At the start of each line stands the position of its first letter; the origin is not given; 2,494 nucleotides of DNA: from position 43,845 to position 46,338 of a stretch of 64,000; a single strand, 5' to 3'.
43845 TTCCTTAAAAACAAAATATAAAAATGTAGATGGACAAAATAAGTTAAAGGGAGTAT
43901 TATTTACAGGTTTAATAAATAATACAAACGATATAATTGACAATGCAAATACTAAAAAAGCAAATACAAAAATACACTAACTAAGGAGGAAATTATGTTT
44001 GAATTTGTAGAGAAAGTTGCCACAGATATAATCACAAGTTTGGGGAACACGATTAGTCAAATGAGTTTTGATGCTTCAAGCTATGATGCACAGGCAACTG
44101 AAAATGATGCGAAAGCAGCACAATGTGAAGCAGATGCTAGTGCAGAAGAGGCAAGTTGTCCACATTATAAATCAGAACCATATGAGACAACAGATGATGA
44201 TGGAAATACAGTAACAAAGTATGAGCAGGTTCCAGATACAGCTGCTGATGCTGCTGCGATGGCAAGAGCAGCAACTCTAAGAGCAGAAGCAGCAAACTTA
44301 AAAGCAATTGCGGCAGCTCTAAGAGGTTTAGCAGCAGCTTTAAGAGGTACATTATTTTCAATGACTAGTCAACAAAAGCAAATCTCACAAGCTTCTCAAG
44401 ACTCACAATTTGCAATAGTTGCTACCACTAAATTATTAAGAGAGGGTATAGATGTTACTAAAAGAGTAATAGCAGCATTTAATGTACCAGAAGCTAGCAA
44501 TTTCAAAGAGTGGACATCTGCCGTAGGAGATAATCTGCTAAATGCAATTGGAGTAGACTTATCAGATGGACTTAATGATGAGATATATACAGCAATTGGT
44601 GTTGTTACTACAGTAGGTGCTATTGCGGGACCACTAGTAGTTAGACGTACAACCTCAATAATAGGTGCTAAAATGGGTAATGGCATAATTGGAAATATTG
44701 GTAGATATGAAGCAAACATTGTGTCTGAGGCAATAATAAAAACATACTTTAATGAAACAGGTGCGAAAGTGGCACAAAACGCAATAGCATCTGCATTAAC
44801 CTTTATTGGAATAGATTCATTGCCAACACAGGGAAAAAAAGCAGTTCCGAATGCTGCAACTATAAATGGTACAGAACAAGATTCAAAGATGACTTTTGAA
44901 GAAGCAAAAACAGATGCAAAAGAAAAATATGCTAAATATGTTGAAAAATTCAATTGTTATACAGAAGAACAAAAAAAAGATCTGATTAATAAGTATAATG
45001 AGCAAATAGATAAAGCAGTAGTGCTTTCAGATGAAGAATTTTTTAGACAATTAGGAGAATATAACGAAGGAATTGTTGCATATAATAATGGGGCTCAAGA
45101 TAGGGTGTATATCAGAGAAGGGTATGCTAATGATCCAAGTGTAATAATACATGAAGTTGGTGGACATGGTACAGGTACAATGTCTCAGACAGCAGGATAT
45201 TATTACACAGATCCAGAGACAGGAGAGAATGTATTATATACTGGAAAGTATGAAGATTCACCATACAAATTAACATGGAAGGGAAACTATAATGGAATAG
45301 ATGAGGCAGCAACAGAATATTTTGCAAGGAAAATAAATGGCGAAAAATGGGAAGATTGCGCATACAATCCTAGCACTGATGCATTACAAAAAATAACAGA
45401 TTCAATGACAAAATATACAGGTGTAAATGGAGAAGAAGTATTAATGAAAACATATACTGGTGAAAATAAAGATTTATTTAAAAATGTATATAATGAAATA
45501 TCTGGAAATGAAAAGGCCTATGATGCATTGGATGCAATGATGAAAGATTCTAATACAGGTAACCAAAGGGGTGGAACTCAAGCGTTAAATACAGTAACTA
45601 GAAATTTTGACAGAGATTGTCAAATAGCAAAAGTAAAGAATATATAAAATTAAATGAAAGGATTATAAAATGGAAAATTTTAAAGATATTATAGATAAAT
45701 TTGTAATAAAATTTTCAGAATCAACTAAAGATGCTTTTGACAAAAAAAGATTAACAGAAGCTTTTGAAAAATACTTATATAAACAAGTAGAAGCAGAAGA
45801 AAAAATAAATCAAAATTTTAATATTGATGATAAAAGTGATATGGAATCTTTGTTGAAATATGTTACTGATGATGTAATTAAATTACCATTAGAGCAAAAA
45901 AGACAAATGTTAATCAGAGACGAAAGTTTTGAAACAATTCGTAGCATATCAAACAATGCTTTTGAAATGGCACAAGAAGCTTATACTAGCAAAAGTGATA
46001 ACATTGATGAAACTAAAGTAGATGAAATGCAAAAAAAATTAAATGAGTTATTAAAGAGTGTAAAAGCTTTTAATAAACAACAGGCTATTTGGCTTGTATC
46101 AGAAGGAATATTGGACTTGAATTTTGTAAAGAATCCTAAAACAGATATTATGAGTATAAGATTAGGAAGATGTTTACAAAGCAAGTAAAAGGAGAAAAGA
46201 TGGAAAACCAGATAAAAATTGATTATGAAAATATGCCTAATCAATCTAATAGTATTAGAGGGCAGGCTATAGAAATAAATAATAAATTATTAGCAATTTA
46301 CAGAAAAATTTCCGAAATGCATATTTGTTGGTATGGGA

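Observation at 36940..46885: Minimal, atypical type VIIb-like secretion locus without EssA, EssB or EsaA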

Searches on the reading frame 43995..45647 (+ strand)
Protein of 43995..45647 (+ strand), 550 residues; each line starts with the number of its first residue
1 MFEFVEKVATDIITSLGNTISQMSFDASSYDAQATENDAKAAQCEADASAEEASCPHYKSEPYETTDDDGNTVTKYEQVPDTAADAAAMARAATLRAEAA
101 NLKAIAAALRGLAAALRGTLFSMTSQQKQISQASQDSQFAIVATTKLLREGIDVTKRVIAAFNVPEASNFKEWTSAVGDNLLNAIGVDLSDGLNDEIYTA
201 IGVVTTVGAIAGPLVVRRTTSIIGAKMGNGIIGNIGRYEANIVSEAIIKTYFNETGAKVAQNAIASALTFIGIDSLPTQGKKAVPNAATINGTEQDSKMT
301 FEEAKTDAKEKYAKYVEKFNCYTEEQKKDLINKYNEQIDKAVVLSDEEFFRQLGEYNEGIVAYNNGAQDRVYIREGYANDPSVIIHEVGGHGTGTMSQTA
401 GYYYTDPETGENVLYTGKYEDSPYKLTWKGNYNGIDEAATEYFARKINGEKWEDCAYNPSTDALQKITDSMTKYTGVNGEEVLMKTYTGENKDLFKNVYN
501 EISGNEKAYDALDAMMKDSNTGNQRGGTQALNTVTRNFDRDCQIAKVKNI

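Call 3: search_protein_families(library=pfam, proteins=[window:43995-45647:+], max_evalue=1)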
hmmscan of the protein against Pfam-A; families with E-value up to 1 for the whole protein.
window:43995-45647:+ (550 aa): 2 families
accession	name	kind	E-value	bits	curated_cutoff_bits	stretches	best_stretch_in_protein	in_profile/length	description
PF19029.5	DUF883_C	-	0.031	14.3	27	1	198-218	10-30/30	DUF883 C-terminal glycine zipper region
PF17065.10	UPF0669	-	0.34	11.1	27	1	18-54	131-167/185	Putative cytokine, C6ORF120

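Call 4: search_protein_families(library=ncbifam, proteins=[window:43995-45647:+], max_evalue=1)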
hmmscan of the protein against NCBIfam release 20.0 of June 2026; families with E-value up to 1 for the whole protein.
window:43995-45647:+ (550 aa): 2 families
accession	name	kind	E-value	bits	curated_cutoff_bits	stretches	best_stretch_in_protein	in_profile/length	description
NF053562.1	Rkd3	equivalog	0.1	12.6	90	0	240-274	17-50/56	arcadin-3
NF052319.1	FEKKY_dom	domain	0.4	10.8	26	1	300-340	19-59/80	FEKKY domain-containing protein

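Call 35: find_homologous_proteins(query=window:43995-45647:+, max_evalue=0.001)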
Query window:43995-45647:+ (550 aa): 39 proteins with E <= 0.001 among 8000 candidates.
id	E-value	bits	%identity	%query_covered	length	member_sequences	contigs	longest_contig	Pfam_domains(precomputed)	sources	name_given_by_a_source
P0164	0.0e+0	1202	99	100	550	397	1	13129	-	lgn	-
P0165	0.0e+0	1116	100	92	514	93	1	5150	-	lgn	-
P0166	0.0e+0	1101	100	91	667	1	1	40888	-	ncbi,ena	-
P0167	0.0e+0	1097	100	91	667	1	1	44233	-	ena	-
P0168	0.0e+0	1095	100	91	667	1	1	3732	-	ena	-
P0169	9.1e-282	954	84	95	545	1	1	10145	-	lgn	-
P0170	1.0e-224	765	66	99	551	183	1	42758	-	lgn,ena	-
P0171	1.2e-200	686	100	58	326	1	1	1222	-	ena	-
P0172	5.0e-180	618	58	95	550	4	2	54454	-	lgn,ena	-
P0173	4.2e-175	602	56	95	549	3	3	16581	-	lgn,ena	-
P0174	4.8e-170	585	53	95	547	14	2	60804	-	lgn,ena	-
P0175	6.7e-165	568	98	51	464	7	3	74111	-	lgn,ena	-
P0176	4.2e-162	559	97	51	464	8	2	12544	-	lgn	-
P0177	6.8e-154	532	50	98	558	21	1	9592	-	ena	-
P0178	5.9e-140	486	49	94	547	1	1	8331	-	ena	-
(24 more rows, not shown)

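Call 54: predict_structure(alignment_id=A3)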
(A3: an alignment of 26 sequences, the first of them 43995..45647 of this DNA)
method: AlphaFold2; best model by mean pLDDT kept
length: 550 residues; sequences in the alignment: 26
mean_pLDDT: 70.6   pTM: 0.48
mean pLDDT of the five models: 70.6, 69.5, 68.0, 66.2, 66.0
residues with pLDDT >= 90: 149; 70-90: 180; 50-70: 67; < 50: 154
segments of 3 or more residues with pLDDT < 50: 1-4, 146-240, 242-244, 246-248, 250-253, 255-297
pLDDT, mean of each block of 10 residues (from residue 1): 52 70 78 87 93 91 89 90 89 83 67 59 62 57 49 44 36 37 35 42 41 41 41 41 46 44 38 33 25 44 90 91 91 93 90 81 87 88 88 84 90 91 87 86 88 78 93 91 93 94 92 88 65 86 76
secondary structure, 60 per line:
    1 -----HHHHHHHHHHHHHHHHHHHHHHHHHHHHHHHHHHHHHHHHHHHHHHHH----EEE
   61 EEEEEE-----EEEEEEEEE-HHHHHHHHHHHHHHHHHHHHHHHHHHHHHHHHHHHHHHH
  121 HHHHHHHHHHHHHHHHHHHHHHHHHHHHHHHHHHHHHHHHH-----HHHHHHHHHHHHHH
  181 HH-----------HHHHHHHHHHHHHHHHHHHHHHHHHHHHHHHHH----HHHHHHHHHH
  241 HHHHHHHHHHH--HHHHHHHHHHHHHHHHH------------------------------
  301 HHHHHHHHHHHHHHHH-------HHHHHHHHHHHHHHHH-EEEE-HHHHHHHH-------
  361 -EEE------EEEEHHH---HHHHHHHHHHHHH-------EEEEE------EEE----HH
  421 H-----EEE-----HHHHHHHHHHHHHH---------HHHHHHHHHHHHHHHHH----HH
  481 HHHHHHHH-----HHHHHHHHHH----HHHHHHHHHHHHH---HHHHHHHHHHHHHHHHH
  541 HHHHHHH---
elements in order: H6-53 E58-66 E72-80 H82-161 H167-182 H194-226 H231-251 H254-270 H301-316 H324-339 E341-344 H346-353 E362-364 E371-374 H381-393 E401-405 E412-414 E427-429 H435-448 H458-474 H479-488 H494-503 H508-520 H524-547

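Call 57: fold_search(model_id=the predicted structure, library=pdb)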
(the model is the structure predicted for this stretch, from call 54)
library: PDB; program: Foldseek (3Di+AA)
matches with E <= 10: 81; with E <= 0.001: 0
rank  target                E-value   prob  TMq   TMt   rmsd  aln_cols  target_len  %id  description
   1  3j9t_M                2.4e-01  0.95  0.16  0.32  23.9       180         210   12  Yeast V-ATPase state 1 (released 2015-05-13)
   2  5d80_G                2.7e-01  0.85  0.12  0.24  25.3       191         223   13  Crystal Structure of Yeast V1-ATPase in the Autoinhibited Form (released 2016-06-08)
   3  5d80_g                3.6e-01  0.84  0.14  0.30  19.8       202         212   10  Crystal Structure of Yeast V1-ATPase in the Autoinhibited Form (released 2016-06-08)
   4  9brq_7                4.6e-01  0.99  0.21  0.49  21.9       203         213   11  Intact V-ATPase State 3 and synaptophysin complex in mouse brain isolated synaptic vesicles (released 2024-06-19)
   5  7tmm_M                4.6e-01  0.92  0.15  0.32  23.8       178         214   13  Complete V1 Complex from Saccharomyces cerevisiae (released 2022-04-06)
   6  6wlz_G                6.5e-01  0.94  0.19  0.40  21.4       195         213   12  The V1 region of human V-ATPase in state 1 (focused refinement) (released 2020-11-11)
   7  5knc_G                6.8e-01  0.60  0.13  0.27  19.9       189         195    8  Crystal structure of the 3 ADP-bound V1 complex (released 2016-11-02)
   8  8oui_C                7.1e-01  0.10  0.07  0.09  35.9       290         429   12  Complex of ASCT2 with Suppressyn (released 2024-05-01)
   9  7tmr_M                1.1e+00  0.89  0.16  0.36  22.0       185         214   11  V-ATPase from Saccharomyces cerevisiae, State 1 (released 2022-04-13)
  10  6r0z_G                1.1e+00  0.44  0.12  0.23  20.2       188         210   14  Thermus thermophilus V/A-type ATPase/synthase, rotational state 1L (released 2019-08-28)
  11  9b8p_H                1.2e+00  0.92  0.18  0.42  18.9       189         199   11  Synaptic Vesicle V-ATPase with synaptophysin and SidK, State 3, V1 (released 2024-07-03)
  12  6xby_H                1.3e+00  0.82  0.17  0.36  19.3       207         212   10  Cryo-EM structure of V-ATPase from bovine brain, state 2 (released 2020-08-19)
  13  9bra_7                1.3e+00  0.69  0.16  0.34  23.4       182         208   13  Intact V-ATPase State 2 and synaptophysin complex in mouse brain isolated synaptic vesicles (released 2024-06-19)
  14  7uzj_H                1.5e+00  0.72  0.19  0.41  21.6       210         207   10  Rat Kidney V1 complex with SidK and NCOA7B, State 1 (released 2023-11-22)
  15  8cxm_0                1.5e+00  0.63  0.16  0.29  20.1       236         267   11  Cryo-EM structure of the supercoiled E. coli K12 flagellar filament core, Normal waveform (released 2022-09-07)
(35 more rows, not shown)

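Call 69: search_solved_structures(query=A3, max_evalue=10, show_alignments=3)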
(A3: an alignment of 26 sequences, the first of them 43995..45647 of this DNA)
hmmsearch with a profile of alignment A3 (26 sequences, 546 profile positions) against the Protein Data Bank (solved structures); distinct sequences matched with E-value up to 10: 15.
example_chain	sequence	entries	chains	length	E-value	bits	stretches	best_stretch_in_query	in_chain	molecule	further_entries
6wl0_A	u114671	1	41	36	0.24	13.5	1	95-126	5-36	peptide 36-31-3-RD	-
8b15_A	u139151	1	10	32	0.38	12.9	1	92-117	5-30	CC-Pent2-I10Q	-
6q5n_A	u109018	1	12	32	0.51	12.4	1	95-118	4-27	CC-Hex*-L24Nle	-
3r3k_A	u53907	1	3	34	0.59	12.2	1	95-119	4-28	CChex-Phi22 helix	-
6wl1_A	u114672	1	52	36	0.73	11.9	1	94-126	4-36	peptide 36-31-3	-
7nfp_A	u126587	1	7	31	0.74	11.9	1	92-117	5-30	CC-Type2-(LaId)4-I17K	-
8qkd_A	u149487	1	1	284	0.75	11.9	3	90-143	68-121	sc-CC-5-24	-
6wl9_A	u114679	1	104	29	0.9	11.6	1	91-118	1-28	peptide Form2a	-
6eik_A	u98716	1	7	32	1.2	11.1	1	92-117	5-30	CC-Hept-I24E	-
6wl7_A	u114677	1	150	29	1.8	10.7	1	99-126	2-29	peptide 29-20-2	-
3j89_A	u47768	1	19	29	1.8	10.7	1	92-119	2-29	synthetic peptide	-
6q5o_A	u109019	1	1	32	4.6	9.3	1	95-118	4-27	CC-Hex*-LL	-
6g6c_A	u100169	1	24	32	5.6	9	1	92-117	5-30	CC-Type2-LL-L17E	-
6q5s_A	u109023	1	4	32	8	8.5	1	90-113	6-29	apCC-Tet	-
6g6b_A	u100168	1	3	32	9.2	8.3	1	92-117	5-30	CC-Type2-LL-L17Q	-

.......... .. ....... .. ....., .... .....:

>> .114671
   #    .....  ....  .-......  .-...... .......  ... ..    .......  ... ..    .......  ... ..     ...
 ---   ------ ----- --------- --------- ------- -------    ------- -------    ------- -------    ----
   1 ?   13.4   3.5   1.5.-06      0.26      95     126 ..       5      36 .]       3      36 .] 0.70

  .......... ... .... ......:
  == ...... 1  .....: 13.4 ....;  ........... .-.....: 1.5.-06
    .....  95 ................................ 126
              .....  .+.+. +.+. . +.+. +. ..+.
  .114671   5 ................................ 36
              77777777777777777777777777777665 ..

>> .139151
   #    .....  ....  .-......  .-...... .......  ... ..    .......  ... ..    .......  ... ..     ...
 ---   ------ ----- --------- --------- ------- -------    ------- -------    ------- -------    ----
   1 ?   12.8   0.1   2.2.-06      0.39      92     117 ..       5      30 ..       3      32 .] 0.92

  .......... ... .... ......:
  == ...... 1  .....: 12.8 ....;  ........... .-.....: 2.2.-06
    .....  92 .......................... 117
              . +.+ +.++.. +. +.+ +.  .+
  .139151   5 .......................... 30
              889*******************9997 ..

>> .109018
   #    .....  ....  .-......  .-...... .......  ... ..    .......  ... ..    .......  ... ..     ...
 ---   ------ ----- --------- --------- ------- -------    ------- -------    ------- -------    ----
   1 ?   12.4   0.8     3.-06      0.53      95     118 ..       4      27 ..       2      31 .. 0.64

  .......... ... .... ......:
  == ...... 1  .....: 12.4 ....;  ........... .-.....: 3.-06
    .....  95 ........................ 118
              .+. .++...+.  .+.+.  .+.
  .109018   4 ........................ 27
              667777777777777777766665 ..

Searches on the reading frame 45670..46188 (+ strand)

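Call 3: search_protein_families(library=pfam, proteins=[window:45670-46188:+], max_evalue=1)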
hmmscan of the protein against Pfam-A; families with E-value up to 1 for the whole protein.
window:45670-46188:+ (172 aa): 8 families
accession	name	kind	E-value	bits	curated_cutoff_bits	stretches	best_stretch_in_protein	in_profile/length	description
PF00580.27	UvrD-helicase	-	0.023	14.8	23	1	34-140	88-192/271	UvrD/REP helicase N-terminal domain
PF08269.17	dCache_2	-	0.067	12.7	26.5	1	45-146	4-103/298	Cache domain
PF00817.25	IMS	-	0.11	12.8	23.2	1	78-131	60-110/148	impB/mucB/samB family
PF09677.15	TrbI_Ftype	-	0.14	13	27.4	0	113-149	51-88/106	Type-F conjugative transfer system protein (TrbI_Ftype)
PF19715.4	DUF6210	-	0.25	12.3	25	0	5-53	59-105/116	Family of unknown function (DUF6210)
PF08625.16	Utp13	-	0.36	11.2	25.9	0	88-163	31-102/140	Utp13 specific WD40 associated domain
PF21538.2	Med15_M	-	0.49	11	24.2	1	33-77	13-58/110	ARC105/Med15 mediator subunit central domain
PF03726.19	PNPase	-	0.52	11.2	24.6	0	41-77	9-46/81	Polyribonucleotide nucleotidyltransferase, RNA binding domain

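Call 4: search_protein_families(library=ncbifam, proteins=[window:45670-46188:+], max_evalue=1)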
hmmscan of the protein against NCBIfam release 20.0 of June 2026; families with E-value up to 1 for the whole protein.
window:45670-46188:+ (172 aa): 2 families
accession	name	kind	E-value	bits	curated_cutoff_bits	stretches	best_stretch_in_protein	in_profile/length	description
TIGR02744.1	TrbI_Ftype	equivalog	0.034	14.2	83.65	0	3-42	38-77/112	type-F conjugative transfer system protein TrbI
NF041456.1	surv_prot_CiaI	equivalog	0.27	11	290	1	92-140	96-144/186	intracellular survival protein CiaI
